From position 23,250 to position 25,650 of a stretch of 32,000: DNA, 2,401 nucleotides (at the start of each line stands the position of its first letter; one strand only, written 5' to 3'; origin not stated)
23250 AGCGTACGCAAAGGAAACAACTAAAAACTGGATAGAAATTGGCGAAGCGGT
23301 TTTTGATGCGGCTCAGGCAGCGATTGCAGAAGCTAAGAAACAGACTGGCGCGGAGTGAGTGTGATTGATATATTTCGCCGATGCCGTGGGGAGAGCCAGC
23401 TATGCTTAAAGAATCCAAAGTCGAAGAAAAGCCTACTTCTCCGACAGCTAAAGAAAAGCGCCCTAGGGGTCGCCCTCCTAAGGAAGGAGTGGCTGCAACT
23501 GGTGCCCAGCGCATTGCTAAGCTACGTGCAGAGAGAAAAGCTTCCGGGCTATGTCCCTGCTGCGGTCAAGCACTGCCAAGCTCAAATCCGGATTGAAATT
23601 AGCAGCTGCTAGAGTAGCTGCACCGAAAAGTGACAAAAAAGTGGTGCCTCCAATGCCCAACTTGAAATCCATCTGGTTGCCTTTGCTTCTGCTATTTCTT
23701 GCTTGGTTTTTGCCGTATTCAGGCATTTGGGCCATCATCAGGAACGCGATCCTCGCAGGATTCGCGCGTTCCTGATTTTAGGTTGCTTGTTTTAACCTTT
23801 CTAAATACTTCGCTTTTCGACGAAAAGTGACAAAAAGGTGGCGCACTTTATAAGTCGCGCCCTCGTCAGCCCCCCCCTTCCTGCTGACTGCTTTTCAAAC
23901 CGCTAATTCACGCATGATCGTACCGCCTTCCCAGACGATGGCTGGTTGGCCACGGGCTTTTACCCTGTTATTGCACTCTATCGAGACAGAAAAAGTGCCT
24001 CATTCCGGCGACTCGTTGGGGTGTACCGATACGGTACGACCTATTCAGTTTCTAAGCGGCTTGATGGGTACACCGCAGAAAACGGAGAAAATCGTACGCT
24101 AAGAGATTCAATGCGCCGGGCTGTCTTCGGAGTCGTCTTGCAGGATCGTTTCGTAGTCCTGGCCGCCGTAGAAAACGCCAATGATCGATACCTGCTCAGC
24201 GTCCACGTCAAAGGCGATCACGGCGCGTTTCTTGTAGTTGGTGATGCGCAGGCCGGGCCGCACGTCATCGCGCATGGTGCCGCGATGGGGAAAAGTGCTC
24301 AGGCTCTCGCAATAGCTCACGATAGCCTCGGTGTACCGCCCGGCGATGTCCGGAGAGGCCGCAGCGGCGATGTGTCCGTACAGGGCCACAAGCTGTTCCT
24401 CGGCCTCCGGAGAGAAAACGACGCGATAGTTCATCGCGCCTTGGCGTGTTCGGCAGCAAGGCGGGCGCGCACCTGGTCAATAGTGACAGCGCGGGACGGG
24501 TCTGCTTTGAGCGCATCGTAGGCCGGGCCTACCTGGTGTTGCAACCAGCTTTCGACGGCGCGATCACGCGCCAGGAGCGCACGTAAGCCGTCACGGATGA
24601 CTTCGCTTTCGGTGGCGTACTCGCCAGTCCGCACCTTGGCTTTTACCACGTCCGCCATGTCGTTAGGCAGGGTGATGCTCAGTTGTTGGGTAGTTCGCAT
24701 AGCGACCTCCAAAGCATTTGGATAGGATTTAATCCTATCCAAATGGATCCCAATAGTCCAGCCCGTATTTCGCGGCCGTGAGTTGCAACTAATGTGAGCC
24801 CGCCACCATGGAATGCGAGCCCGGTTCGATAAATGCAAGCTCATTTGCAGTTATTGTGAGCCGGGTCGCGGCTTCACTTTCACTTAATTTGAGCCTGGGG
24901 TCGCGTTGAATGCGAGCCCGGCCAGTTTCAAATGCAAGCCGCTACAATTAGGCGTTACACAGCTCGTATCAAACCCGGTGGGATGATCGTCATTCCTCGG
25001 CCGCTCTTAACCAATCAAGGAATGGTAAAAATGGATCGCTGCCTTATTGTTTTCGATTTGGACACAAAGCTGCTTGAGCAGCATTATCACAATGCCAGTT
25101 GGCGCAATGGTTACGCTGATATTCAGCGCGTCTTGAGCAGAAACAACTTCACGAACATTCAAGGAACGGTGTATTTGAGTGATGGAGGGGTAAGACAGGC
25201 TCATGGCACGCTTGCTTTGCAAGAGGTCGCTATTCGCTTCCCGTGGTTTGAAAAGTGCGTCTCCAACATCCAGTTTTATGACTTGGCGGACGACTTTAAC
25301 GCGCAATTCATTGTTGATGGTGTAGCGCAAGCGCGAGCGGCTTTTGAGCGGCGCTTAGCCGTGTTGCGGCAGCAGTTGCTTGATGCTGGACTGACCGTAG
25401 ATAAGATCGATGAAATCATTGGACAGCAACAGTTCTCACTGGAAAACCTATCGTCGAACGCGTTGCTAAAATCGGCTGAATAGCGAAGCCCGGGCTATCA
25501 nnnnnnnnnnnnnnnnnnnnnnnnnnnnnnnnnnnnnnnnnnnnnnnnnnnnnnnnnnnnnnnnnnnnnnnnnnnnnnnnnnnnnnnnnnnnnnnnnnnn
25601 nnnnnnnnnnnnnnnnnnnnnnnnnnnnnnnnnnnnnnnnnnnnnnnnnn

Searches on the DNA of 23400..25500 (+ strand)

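Call 18: search_dna_similar(query=window:24700-25500:+, collection=phages, mode=distant)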
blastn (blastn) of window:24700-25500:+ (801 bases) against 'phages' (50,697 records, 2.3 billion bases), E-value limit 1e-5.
No match.

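Call 19: search_dna_similar(query=window:24700-25500:+, collection=plasmids, mode=distant)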
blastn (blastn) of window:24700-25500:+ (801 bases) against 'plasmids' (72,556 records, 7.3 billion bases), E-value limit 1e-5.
Records with a match: 607; places in all: 1018; records where one place covers at least 80% of the query: 0.
Best place of each record, by identity: 60-80% 607.
By first word of the organism name: Salmonella 401; Pseudomonas 65; Klebsiella 51; Enterobacter 38; Pantoea 9; Xylella 7; Citrobacter 7; Raoultella 5; Serratia 4; Nitrosomonas 3; and 13 more.
By predicted mobility (MOB-suite, as given by PLSDB): conjugative 406; non-mobilizable 170; mobilizable 31.
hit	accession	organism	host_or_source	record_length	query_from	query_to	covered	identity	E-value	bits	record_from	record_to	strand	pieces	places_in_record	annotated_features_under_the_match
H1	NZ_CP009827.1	Xylella fastidiosa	Plum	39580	332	754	53%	78.5%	3e-94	353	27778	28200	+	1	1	virulence factor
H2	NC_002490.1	Xylella fastidiosa 9a5c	-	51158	332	747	52%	77.6%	1e-87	332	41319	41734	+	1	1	virulence factor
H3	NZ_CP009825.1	Xylella fastidiosa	Citrus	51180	332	747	52%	77.6%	1e-87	332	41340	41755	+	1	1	virulence factor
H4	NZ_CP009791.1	Xylella fastidiosa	Citrus sinensis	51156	332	747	52%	77.6%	1e-87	332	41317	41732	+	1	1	virulence factor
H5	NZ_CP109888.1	Xylella fastidiosa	Coffea canephora,cell culture,Leaf ...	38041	332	747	52%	77.6%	1e-87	332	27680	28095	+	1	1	virulence factor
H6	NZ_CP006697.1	Xylella fastidiosa subsp. sandyi Ann-1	-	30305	405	754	44%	76.3%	2e-65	258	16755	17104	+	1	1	none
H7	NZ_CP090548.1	Xylella fastidiosa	Olea,WGS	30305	405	754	44%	76.3%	2e-65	258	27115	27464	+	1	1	none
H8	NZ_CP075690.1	Pseudomonas amygdali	cell culture,cucumber "Kurazh F1"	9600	79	256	22%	72.5%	3e-18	101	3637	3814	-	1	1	none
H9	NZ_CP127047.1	Pseudomonas amygdali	Cucumis sativus,Culture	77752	79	256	22%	72.5%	3e-18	101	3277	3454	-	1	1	none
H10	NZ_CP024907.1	Paraburkholderia caledonica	soil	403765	77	255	22%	71.5%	5e-16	94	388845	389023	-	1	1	sigma factor-like helix-turn-helix DNA-binding protein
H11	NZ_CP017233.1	Salmonella enterica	Homo sapiens,blood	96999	80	253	22%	73.1%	5e-16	94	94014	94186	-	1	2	none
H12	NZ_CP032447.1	Salmonella enterica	Bos taurus,bovine lymph node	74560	80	253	22%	73.1%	5e-16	94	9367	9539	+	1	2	none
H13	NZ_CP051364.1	Salmonella enterica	swine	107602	80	253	22%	73.1%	5e-16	94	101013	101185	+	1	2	none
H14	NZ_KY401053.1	Salmonella enterica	Homo sapiens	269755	80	253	22%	73.1%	5e-16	94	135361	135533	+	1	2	none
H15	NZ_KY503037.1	Pseudomonas fluorescens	-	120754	79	251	22%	73.6%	3e-18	100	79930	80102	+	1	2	none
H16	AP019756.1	Nitrosomonas stercoris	-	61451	78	247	21%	74.9%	2e-20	108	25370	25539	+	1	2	hypothetical protein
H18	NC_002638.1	Salmonella enterica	-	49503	80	253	22%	72.6%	5e-16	93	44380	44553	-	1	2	none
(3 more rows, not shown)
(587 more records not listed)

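Call 20: get_annotated_region(hit=H18, flank=3000)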
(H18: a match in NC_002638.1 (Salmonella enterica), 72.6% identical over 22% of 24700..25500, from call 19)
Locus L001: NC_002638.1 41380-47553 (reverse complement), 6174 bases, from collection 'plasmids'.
description: Salmonella enterica subsp. enterica serovar Choleraesuis plasmid unnamed, complete sequence
organism: Salmonella enterica (NCBI taxid 119912)
taxonomy: Bacteria; Pseudomonadota; Gammaproteobacteria; Enterobacterales; Enterobacteriaceae; Salmonella; Salmonella enterica
host: -; source: -; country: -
typing (MOB-suite, as given by PLSDB): conjugative; replicon IncFIB,IncFII; relaxase MOBF; mating-pair formation MPF_T
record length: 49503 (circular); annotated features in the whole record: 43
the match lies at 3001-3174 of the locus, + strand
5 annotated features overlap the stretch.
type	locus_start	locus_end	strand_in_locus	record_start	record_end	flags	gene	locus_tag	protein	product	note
CDS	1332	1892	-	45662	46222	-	-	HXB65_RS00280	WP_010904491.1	recombinase family protein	GO:0006310 - DNA recombination [Evidence IEA]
CDS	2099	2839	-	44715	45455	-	-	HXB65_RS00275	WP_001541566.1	carbonic anhydrase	-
CDS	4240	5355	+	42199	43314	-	-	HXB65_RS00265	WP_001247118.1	DNA-binding protein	-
CDS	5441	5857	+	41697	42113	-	-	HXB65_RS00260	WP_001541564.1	hypothetical protein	-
CDS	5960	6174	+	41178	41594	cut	-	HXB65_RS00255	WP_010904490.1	hypothetical protein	-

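Call 21: get_annotated_region(hit=H8, flank=3000)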
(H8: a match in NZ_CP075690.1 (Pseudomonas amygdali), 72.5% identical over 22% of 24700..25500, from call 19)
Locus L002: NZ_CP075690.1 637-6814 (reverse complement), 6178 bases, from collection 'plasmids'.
description: Pseudomonas amygdali pv. lachrymans strain 8 plasmid pPAL8-04, complete sequence
organism: Pseudomonas amygdali (NCBI taxid 53707)
taxonomy: Bacteria; Pseudomonadota; Gammaproteobacteria; Pseudomonadales; Pseudomonadaceae; Pseudomonas; Pseudomonas amygdali
host: -; source: cell culture,cucumber "Kurazh F1"; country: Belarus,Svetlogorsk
typing (MOB-suite, as given by PLSDB): non-mobilizable; replicon rep_cluster_283
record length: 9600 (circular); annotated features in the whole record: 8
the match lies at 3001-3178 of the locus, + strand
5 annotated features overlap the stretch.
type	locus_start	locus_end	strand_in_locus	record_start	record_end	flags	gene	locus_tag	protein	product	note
CDS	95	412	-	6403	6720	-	-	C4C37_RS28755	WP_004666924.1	hypothetical protein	-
CDS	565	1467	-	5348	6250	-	-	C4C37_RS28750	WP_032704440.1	NotI family restriction endonuclease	-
CDS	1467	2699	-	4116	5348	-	-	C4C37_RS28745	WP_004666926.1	DNA cytosine methyltransferase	GO:0006304 - DNA modification [Evidence IEA]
CDS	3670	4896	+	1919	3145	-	-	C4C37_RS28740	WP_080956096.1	IS91-like element ISPsy3 family transposase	GO:0006313 - DNA transposition [Evidence IEA]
CDS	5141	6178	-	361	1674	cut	-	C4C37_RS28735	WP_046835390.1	replication initiation protein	-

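Call 22: get_annotated_region(hit=H16, flank=3000)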
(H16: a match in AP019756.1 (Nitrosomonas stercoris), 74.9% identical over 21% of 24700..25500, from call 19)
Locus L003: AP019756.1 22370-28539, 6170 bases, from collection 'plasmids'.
description: Nitrosomonas stercoris KYUHI-S plasmid 1 DNA, complete genome
organism: Nitrosomonas stercoris (NCBI taxid 1444684)
taxonomy: Bacteria; Pseudomonadota; Betaproteobacteria; Nitrosomonadales; Nitrosomonadaceae; Nitrosomonas; Nitrosomonas stercoris
host: -; source: -; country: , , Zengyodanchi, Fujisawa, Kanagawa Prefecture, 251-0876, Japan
typing (MOB-suite, as given by PLSDB): conjugative; replicon rep_cluster_297; relaxase MOBP; mating-pair formation MPF_T
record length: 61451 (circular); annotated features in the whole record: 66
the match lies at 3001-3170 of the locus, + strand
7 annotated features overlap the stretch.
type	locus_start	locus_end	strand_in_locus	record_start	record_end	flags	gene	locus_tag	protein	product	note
CDS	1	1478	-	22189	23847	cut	-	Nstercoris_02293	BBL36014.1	hypothetical protein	-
CDS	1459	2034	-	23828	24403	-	-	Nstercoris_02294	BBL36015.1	DNA-invertase hin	-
CDS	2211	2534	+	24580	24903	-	-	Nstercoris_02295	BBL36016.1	hypothetical protein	-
CDS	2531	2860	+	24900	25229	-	-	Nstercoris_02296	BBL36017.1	hypothetical protein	-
CDS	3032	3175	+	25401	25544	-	-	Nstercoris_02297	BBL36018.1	hypothetical protein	-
CDS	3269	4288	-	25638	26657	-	-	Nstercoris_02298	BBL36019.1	acetyl esterase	-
CDS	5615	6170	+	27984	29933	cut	-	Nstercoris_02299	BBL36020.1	hypothetical protein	-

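Call 28: search_dna_similar(query=window:24770-24965:+, collection=plasmids, mode=distant, rows=spread, max_rows=60, max_evalue=0.001)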
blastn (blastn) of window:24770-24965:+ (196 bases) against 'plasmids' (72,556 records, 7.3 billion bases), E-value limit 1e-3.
Records with a match: 616; places in all: 1033; records where one place covers at least 80% of the query: 511.
Best place of each record, by identity: 80-90% 9; 60-80% 607.
By first word of the organism name: Salmonella 410; Pseudomonas 69; Klebsiella 51; Enterobacter 38; Pantoea 9; Citrobacter 7; Serratia 5; Raoultella 5; Nitrosomonas 3; Paraburkholderia 2; and 12 more.
By predicted mobility (MOB-suite, as given by PLSDB): conjugative 409; non-mobilizable 172; mobilizable 35.
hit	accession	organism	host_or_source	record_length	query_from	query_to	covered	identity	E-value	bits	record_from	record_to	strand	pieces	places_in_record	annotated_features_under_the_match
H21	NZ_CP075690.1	Pseudomonas amygdali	cell culture,cucumber "Kurazh F1"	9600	9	186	91%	72.5%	7e-19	101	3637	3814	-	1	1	none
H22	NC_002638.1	Salmonella enterica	-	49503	10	183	89%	72.6%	1e-16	93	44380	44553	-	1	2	none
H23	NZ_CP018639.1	Salmonella enterica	human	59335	10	183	89%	72.6%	1e-16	93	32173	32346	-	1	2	none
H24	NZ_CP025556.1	Salmonella enterica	-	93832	10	183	89%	72.6%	1e-16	93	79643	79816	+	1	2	none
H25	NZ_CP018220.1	Salmonella enterica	Homo sapiens,feces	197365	10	183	89%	72.6%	1e-16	93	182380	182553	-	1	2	none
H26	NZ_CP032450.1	Salmonella enterica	Bos taurus,bovine lymph node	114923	10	183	89%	72.6%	1e-16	93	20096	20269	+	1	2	none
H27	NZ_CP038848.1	Salmonella enterica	Homo sapiens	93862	10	183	89%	72.6%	1e-16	93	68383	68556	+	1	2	none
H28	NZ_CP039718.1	Salmonella enterica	Homo sapiens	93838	10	183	89%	72.6%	1e-16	93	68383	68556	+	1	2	none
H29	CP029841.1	Salmonella enterica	Homo sapiens,feces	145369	10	183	89%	72.6%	1e-16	93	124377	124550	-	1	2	none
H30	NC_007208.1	Salmonella enterica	-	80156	10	183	89%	72.6%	1e-16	93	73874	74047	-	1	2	none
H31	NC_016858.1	Salmonella enterica subsp. enterica serovar Typhimurium ...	-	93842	10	183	89%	72.6%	1e-16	93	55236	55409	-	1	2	none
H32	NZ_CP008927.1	Salmonella enterica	-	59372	10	183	89%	72.6%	1e-16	93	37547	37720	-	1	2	none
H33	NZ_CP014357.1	Salmonella enterica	Homo sapiens,stool,stool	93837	10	183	89%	72.6%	1e-16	93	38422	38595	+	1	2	none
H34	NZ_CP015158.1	Salmonella enterica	A laboratory derivative of ATCC 14028s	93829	10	183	89%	72.6%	1e-16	93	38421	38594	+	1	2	none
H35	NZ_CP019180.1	Salmonella enterica subsp. enterica serovar Dublin str. ...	derived from strain s4454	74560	10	183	89%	72.6%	1e-16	93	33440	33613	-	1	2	none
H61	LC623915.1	uncultured bacterium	-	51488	14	181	86%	74.9%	5e-21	107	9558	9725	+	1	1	transposase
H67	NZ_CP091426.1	Methylobacter sp. YRD-M1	isolate,wetland soil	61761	14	177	84%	73.2%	2e-18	99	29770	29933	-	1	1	none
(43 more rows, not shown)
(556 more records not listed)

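Call 40: get_annotated_region(hit=H61, flank=8000)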
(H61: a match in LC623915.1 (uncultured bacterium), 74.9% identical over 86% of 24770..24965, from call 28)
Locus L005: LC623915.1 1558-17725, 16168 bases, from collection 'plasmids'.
description: Uncultured bacterium plasmid pYKBG006 DNA, complete sequence
organism: uncultured bacterium (NCBI taxid 77133)
taxonomy: Bacteria; ; ; ; ; ; uncultured bacterium
host: -; source: -; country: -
typing (MOB-suite, as given by PLSDB): conjugative; replicon IncP; relaxase MOBP; mating-pair formation MPF_T
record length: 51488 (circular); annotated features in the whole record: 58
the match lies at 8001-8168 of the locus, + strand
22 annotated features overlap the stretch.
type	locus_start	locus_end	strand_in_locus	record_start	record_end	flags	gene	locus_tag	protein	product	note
CDS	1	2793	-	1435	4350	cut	-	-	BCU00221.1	Tn3-like element IS1071 family transposase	-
CDS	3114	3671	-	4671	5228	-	tinR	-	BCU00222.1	resolvase/integrase TinR protein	-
CDS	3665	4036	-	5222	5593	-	-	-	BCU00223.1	hypothetical protein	-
CDS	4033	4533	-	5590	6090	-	-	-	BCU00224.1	hypothetical protein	-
CDS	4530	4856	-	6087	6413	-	orf8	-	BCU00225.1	hypothetical protein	-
CDS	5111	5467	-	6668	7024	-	-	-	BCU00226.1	hypothetical protein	-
CDS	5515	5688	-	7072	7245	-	-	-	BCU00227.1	hypothetical protein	-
CDS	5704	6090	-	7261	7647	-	-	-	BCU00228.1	hypothetical protein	-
CDS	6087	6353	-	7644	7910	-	-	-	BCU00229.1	nucleotidyltransferase family protein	-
CDS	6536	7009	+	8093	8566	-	-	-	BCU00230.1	transposase Tn3 family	-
CDS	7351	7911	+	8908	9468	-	-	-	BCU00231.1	hypothetical protein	-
CDS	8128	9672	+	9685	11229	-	-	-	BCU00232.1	transposase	-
CDS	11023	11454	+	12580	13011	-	-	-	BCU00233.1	KlcA protein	-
CDS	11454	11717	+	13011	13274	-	-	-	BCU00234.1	hypothetical protein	-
CDS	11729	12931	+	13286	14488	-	-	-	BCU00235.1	KlcB protein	-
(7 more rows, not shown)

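Call 41: get_annotated_region(hit=H67, flank=8000)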
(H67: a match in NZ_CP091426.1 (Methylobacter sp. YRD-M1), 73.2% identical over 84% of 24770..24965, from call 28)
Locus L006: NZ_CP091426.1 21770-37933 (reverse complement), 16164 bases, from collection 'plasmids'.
description: Methylobacter sp. YRD-M1 plasmid unnamed2, complete sequence
organism: Methylobacter sp. YRD-M1 (NCBI taxid 2911520)
taxonomy: Bacteria; Pseudomonadota; Gammaproteobacteria; Methylococcales; Methylococcaceae; Methylobacter; Methylobacter sp. YRD-M1
host: -; source: isolate,wetland soil; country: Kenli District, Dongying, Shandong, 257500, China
typing (MOB-suite, as given by PLSDB): non-mobilizable
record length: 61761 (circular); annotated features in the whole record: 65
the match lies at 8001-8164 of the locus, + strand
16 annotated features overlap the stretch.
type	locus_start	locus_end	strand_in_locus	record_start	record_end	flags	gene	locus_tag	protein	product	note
CDS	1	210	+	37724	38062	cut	-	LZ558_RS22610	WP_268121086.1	mercuric transporter MerT family protein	-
CDS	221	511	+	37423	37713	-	merP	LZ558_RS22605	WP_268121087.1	mercury resistance system periplasmic binding protein MerP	-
CDS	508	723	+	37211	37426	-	-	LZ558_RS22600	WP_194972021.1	GDCCVxC domain-containing (seleno)protein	-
CDS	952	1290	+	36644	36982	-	-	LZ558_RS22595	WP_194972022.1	hypothetical protein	-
CDS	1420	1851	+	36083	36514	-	-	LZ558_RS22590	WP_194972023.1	hypothetical protein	-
CDS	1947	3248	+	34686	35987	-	-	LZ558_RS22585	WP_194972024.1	TolC family protein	GO:0055085 - transmembrane transport [Evidence IEA]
CDS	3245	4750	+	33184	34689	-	-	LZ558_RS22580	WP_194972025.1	efflux RND transporter periplasmic adaptor subunit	GO:0006810 - transport [Evidence IEA]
CDS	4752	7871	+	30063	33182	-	-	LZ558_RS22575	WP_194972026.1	CusA/CzcA family heavy metal efflux RND transporter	-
CDS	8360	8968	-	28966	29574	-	-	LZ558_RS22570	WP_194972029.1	recombinase family protein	GO:0006310 - DNA recombination [Evidence IEA]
CDS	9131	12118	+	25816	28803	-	-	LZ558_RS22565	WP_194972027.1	Tn3 family transposase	-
CDS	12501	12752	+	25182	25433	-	-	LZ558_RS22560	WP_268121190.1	hypothetical protein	-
CDS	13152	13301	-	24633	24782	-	-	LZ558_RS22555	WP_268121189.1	hypothetical protein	-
CDS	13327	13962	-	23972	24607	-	lexA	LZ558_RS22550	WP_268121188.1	transcriptional repressor LexA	GO:0006282 - regulation of DNA repair [Evidence IEA]; GO:0006355 - regulation of DNA-templated transcription [Evidence ...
CDS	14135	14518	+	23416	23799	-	umuD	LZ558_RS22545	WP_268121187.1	translesion error-prone DNA polymerase V autoproteolytic subunit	-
CDS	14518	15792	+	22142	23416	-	-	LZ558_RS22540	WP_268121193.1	Y-family DNA polymerase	-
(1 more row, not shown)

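Call 48: search_dna_similar(query=window:23400-24960:+, collection=plasmids, mode=distant, max_rows=25)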
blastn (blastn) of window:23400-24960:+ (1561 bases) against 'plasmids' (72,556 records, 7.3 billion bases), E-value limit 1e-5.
Records with a match: 734; places in all: 1144; records where one place covers at least 80% of the query: 0.
Best place of each record, by identity: 80-90% 53; 60-80% 681.
By first word of the organism name: Salmonella 401; Pseudomonas 90; Klebsiella 53; Enterobacter 44; Rhizobium 18; uncultured 14; Citrobacter 9; Xanthomonas 9; Pantoea 9; Burkholderia 8; and 37 more.
By predicted mobility (MOB-suite, as given by PLSDB): conjugative 477; non-mobilizable 190; mobilizable 67.
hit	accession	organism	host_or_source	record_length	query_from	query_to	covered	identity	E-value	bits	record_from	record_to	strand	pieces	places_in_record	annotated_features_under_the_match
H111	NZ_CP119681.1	Enterobacter hormaechei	Homo sapiens,Clinical sample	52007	724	1340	40%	81.6%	1e-165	590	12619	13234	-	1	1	type II toxin-antitoxin system RelE/ParE family toxin | type II toxin-antitoxin system ParD family antitoxin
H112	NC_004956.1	Pseudomonas sp. ADP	-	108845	724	1340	40%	81.1%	3e-161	577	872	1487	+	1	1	type II toxin-antitoxin system RelE/ParE family toxin | type II toxin-antitoxin system ParD family antitoxin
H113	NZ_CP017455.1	Dickeya solani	muscari,Cell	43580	724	1340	40%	81.1%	3e-161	577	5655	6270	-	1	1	type II toxin-antitoxin system RelE/ParE family toxin | type II toxin-antitoxin system ParD family antitoxin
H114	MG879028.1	uncultured bacterium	-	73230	724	1340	40%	81.1%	3e-161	577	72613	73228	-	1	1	type II toxin-antitoxin system ParD family antitoxin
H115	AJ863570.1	uncultured bacterium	-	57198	724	1340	40%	81.1%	3e-161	577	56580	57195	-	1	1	kluB: plasmid stability protein | kluA: KluA regulatory protein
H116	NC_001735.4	Klebsiella aerogenes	-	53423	724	1340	40%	81.1%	3e-161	577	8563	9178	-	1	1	type II toxin-antitoxin system RelE/ParE family toxin | type II toxin-antitoxin system ParD family antitoxin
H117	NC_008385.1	Burkholderia ambifaria AMMD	-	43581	724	1340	40%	81.1%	3e-161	577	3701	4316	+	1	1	type II toxin-antitoxin system RelE/ParE family toxin | type II toxin-antitoxin system ParD family antitoxin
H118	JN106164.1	uncultured bacterium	-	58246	724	1340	40%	81.1%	3e-161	577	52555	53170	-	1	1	kluB: KluB | kluA: KluA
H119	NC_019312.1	Delftia sp. KV29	WWTP effluents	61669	724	1340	40%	81.1%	3e-161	577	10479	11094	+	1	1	type II toxin-antitoxin system RelE/ParE family toxin | type II toxin-antitoxin system ParD family antitoxin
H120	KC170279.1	uncultured bacterium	-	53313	724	1340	40%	81.1%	3e-161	577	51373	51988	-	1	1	kluB: KluB: addiction module toxin protein | kluA: KluA: addiction module antitoxin protein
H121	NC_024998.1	Paracidovorax avenae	-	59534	724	1340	40%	81.1%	3e-161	577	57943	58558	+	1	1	type II toxin-antitoxin system RelE/ParE family toxin | type II toxin-antitoxin system ParD family antitoxin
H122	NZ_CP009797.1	Burkholderia ambifaria AMMD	Pea rhizosphere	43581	724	1340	40%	81.1%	3e-161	577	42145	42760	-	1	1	type II toxin-antitoxin system RelE/ParE family toxin | type II toxin-antitoxin system ParD family antitoxin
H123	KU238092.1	uncultured bacterium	-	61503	724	1340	40%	81.1%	3e-161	577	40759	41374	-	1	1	kluB: kluB protein | kluA: kluA protein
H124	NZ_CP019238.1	Rhodoferax koreense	Whole organism,environment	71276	724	1340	40%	81.1%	3e-161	577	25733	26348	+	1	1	type II toxin-antitoxin system RelE/ParE family toxin | type II toxin-antitoxin system ParD family antitoxin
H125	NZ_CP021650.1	Acidovorax sp. T1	-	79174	724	1340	40%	81.1%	3e-161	577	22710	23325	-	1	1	type II toxin-antitoxin system RelE/ParE family toxin | type II toxin-antitoxin system ParD family antitoxin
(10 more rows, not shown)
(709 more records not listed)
